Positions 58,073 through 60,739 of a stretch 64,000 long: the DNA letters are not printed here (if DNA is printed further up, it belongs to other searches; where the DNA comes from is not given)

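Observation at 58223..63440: Candidate novel system: AbiEi regulator, AbiEii stub, FHA/Zn-ribbon Ser/Thr kinase, PP2C phosphatase and ClpA/C-type AAA+ unfoldase in one translationally coupled operon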

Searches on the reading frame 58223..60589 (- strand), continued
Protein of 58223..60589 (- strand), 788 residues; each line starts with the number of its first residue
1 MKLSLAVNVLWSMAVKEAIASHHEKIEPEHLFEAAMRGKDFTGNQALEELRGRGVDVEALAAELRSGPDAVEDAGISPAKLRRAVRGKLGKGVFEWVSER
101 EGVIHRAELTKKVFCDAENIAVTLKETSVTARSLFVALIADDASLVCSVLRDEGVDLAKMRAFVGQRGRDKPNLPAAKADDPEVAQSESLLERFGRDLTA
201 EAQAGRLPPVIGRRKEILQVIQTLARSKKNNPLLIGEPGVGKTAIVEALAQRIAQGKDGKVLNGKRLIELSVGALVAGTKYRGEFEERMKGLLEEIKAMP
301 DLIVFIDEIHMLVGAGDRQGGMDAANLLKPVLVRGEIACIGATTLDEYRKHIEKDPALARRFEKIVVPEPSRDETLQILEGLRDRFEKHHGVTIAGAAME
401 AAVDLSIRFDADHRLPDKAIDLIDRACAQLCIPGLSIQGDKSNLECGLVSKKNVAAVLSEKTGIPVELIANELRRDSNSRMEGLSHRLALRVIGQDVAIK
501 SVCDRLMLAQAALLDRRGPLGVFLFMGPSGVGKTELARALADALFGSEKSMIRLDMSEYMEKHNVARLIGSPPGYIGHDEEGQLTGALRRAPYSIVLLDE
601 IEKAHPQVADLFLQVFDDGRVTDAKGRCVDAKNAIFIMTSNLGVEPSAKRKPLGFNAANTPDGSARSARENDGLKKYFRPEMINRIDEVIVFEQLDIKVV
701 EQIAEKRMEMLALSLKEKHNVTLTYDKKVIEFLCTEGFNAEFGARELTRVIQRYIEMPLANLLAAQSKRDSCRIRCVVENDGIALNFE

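Call 35: find_encoding_contigs(protein=P0224, flank=10000, max_places=1)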
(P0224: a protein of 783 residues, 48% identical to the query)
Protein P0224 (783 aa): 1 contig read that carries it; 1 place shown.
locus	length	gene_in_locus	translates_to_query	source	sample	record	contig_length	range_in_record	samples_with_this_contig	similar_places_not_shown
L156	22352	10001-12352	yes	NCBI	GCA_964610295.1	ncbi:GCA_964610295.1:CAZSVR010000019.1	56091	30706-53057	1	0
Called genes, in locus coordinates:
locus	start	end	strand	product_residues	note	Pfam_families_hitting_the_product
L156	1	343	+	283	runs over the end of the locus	PF01261:AP_endonuc_2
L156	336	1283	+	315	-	PF00528:BPD_transp_1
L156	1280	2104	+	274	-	PF00528:BPD_transp_1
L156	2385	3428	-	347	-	PF01408:GFO_IDH_MocA, PF02894:GFO_IDH_MocA_C, PF22725:GFO_IDH_MocA_C3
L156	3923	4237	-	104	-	-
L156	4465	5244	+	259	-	PF13276:HTH_21, PF00665:rve, PF13683:rve_3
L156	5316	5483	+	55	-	-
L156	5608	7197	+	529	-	PF20656:MS_N, PF01274:MS_TIM-barrel, PF20659:MS_C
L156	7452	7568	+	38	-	-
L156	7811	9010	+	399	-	PF13784:Fic_N, PF02661:Fic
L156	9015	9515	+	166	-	-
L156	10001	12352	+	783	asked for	PF13191:AAA_16 (weak), PF00004:AAA, PF17871:AAA_lid_9, PF00158:Sigma54_activat, PF00004:AAA, PF07724:AAA_2, PF07728:AAA_5, PF10431:ClpB_D2-small, +6 more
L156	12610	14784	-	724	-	PF00069:Pkinase, PF07714:PK_Tyr_Ser-Thr, PF00515:TPR_1 (weak), PF07719:TPR_2 (weak), PF13414:TPR_11 (weak), PF00515:TPR_1 (weak), PF13371:TPR_9, PF13414:TPR_11, +18 more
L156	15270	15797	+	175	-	-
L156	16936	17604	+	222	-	-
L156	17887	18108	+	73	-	-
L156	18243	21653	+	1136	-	-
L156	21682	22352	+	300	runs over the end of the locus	PF08666:SAF, PF16976:RcpC (weak)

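Call 36: search_solved_structures(query=window:58223-60589:-, max_evalue=1e-50, show_alignments=2)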
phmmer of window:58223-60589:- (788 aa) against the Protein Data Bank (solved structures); distinct sequences matched with E-value up to 1e-50: 55.
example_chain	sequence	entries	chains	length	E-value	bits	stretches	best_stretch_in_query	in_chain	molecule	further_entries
3j3s_A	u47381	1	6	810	1e-177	595.7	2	69-461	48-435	Negative regulator of genetic competence ClpC/MecB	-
3j3t_A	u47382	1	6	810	1.1e-177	595.6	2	69-461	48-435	Negative regulator of genetic competence ClpC/MecB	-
3j3r_A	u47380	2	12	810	7e-177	593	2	69-461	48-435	Negative regulator of genetic competence ClpC/MecB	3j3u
7abr_A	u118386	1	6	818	7.3e-177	592.9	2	69-461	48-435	Negative regulator of genetic competence ClpC/MecB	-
6em9_A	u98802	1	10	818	9.9e-171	572.6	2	99-448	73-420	ATP-dependent Clp protease ATP-binding subunit ClpC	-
6em8_A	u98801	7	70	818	1.1e-170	572.4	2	99-448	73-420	ATP-dependent Clp protease ATP-binding subunit ClpC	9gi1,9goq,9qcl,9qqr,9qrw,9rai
1qvr_A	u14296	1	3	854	7.4e-167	559.8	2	187-432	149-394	ClpB protein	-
5ofo_C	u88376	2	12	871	1.3e-165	555.7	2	119-430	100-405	Chaperone protein ClpB,ATP-dependent Clp protease ATP-binding subunit ClpA,Chaperone prote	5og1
6oax_C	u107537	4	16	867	5.1e-163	547.1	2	73-431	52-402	Hyperactive disaggregase ClpB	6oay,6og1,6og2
6og3_E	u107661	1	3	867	5.3e-163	547.1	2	73-430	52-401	Hyperactive disaggregase ClpB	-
4d2q_A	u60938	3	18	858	9.4e-162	542.9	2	119-430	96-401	CLPB | CHAPERONE PROTEIN CLPB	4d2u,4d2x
8a8u_A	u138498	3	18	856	1.7e-161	542.1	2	72-437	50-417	ATP-dependent Clp protease ATP-binding subunit ClpC1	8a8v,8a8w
9ip0_A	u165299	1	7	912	3.3e-161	541.1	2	115-436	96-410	Chaperone protein ClpB1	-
9if4_A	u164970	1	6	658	1.7e-160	538.8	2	190-437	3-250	ATP-dependent Clp protease ATP-binding subunit ClpC1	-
6qs4_A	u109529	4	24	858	2.8e-160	538.1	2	119-430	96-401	Chaperone protein ClpB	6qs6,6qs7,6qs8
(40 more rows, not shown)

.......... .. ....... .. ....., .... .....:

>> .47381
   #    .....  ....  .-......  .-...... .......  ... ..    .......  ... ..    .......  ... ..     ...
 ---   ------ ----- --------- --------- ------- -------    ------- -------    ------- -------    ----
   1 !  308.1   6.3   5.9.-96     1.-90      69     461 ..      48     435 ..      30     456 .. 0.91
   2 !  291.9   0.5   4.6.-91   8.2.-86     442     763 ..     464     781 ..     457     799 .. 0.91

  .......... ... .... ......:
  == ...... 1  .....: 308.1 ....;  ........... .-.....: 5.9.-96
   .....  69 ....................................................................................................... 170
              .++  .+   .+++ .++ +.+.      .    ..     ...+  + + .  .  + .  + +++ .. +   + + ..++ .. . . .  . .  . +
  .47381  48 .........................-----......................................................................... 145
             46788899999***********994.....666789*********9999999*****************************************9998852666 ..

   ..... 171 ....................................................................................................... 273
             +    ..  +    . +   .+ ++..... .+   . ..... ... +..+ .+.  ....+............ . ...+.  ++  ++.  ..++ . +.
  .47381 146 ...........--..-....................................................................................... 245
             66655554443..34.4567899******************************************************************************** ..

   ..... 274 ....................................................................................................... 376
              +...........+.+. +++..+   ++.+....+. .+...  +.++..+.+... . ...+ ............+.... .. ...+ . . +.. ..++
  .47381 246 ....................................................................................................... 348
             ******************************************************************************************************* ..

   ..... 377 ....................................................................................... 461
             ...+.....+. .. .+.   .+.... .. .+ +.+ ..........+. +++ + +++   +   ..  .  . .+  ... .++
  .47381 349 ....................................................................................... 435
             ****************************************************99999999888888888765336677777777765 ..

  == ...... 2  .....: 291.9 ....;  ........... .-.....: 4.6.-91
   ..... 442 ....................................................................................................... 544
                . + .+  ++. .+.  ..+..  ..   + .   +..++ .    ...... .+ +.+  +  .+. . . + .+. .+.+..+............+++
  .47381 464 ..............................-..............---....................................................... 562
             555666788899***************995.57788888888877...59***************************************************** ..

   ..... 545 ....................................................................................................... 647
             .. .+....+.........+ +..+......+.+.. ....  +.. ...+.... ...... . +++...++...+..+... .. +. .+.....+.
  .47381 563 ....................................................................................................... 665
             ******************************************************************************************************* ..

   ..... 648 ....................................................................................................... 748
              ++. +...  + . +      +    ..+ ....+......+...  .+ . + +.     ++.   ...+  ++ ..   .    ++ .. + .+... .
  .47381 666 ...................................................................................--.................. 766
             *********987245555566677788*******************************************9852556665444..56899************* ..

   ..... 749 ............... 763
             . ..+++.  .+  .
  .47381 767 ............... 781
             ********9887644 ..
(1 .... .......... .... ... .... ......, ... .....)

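Call 51: find_encoding_contigs(protein=P0179, flank=9000, max_places=1)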
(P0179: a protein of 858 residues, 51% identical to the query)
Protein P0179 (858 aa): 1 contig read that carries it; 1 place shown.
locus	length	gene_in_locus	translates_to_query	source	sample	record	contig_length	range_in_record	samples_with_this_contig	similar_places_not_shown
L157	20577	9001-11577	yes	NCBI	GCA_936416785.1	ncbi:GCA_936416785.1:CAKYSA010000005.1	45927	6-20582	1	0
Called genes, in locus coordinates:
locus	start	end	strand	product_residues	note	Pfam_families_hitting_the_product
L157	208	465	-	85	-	PF13560:HTH_31, PF01381:HTH_3 (weak)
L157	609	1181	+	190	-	-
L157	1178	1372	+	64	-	-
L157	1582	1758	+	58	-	-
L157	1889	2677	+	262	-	-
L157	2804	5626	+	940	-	-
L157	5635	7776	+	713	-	PF00069:Pkinase, PF07714:PK_Tyr_Ser-Thr, PF00515:TPR_1, PF13432:TPR_16, PF00515:TPR_1, PF13424:TPR_12, PF13414:TPR_11, PF13432:TPR_16, +42 more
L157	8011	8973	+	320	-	-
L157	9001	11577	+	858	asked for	PF02861:Clp_N, PF13191:AAA_16 (weak), PF00004:AAA, PF17871:AAA_lid_9, PF00158:Sigma54_activat (weak), PF07724:AAA_2, PF07728:AAA_5, PF10431:ClpB_D2-small, +4 more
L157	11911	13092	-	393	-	PF13784:Fic_N, PF02661:Fic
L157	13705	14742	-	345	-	PF00248:Aldo_ket_red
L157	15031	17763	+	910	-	PF02837:Glyco_hydro_2_N, PF22666:Glyco_hydro_2_N2, PF21467:BetaGal_gal-bd (faint), PF00703:Glyco_hydro_2, PF02836:Glyco_hydro_2_C, PF16355:DUF4982, PF18565:Glyco_hydro2_C5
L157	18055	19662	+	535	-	PF01522:Polysacc_deac_1, PF22544:HYDIN_VesB_CFA65-like_Ig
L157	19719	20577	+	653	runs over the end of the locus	PF02837:Glyco_hydro_2_N (faint), PF03629:SASA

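Call 52: find_encoding_contigs(protein=P0237, flank=9000, max_places=1)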
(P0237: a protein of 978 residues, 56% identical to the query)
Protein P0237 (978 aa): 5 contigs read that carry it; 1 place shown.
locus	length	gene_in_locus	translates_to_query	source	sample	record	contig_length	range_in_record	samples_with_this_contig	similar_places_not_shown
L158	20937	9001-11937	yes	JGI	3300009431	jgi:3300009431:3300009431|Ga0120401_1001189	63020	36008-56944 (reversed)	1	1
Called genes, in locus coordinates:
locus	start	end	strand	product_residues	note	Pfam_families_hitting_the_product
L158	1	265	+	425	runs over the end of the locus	PF13365:Trypsin_2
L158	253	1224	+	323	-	PF16697:Yop-YscD_cpl, PF00498:FHA (weak)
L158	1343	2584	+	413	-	PF06779:MFS_4, PF07690:MFS_1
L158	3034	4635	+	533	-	PF07724:AAA_2, PF00004:AAA (weak), PF07728:AAA_5 (weak), PF10431:ClpB_D2-small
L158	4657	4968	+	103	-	-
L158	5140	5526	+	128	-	-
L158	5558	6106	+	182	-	-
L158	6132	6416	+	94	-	PF12441:CopG_antitoxin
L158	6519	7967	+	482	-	PF00069:Pkinase, PF07714:PK_Tyr_Ser-Thr, PF00515:TPR_1, PF13414:TPR_11, PF13432:TPR_16, PF00515:TPR_1, PF07719:TPR_2, PF13371:TPR_9, +12 more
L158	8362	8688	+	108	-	-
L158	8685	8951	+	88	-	PF02604:PhdYeFM_antitox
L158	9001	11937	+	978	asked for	PF00211:Guanylate_cyc, PF00004:AAA, PF13191:AAA_16 (weak), PF17871:AAA_lid_9, PF00004:AAA, PF07724:AAA_2, PF07728:AAA_5, PF10431:ClpB_D2-small, +6 more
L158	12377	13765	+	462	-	PF13476:AAA_23, PF02463:SMC_N (weak), PF13175:AAA_15, PF13304:AAA_21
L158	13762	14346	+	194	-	-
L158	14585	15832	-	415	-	PF00155:Aminotran_1_2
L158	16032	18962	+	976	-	PF00989:PAS, PF13426:PAS_9, PF13185:GAF_2, PF00989:PAS, PF13426:PAS_9, PF08447:PAS_3, PF00158:Sigma54_activat, PF14532:Sigma54_activ_2, +11 more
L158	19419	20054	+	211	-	PF04545:Sigma70_r4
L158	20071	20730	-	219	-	-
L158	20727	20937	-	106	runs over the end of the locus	-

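Call 53: find_encoding_contigs(protein=P0215, flank=9000, max_places=1)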
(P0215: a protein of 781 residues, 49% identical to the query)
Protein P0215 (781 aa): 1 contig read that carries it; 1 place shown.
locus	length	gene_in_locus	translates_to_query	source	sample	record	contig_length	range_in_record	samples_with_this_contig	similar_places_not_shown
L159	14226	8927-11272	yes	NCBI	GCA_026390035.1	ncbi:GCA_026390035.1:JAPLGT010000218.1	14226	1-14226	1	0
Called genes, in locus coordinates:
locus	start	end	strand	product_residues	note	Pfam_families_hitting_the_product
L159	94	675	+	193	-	PF18475:PIN7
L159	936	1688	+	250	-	-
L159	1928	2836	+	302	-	PF02899:Phage_int_SAM_1, PF00589:Phage_integrase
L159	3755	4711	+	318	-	PF24575:TPR_Slam (faint), PF13371:TPR_9 (faint), PF13424:TPR_12 (faint), PF13414:TPR_11 (weak), PF13431:TPR_17 (weak), PF00515:TPR_1 (weak), PF07719:TPR_2 (weak), PF13374:TPR_10 (weak), +8 more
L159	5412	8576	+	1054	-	-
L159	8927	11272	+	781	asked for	PF13191:AAA_16 (weak), PF00004:AAA, PF17871:AAA_lid_9, PF00158:Sigma54_activat (weak), PF07724:AAA_2, PF00004:AAA (weak), PF07728:AAA_5, PF10431:ClpB_D2-small, +9 more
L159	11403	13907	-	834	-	PF00069:Pkinase, PF07714:PK_Tyr_Ser-Thr, PF13414:TPR_11, PF13432:TPR_16, PF00515:TPR_1, PF13414:TPR_11, PF03781:FGE-sulfatase, PF13414:TPR_11, +15 more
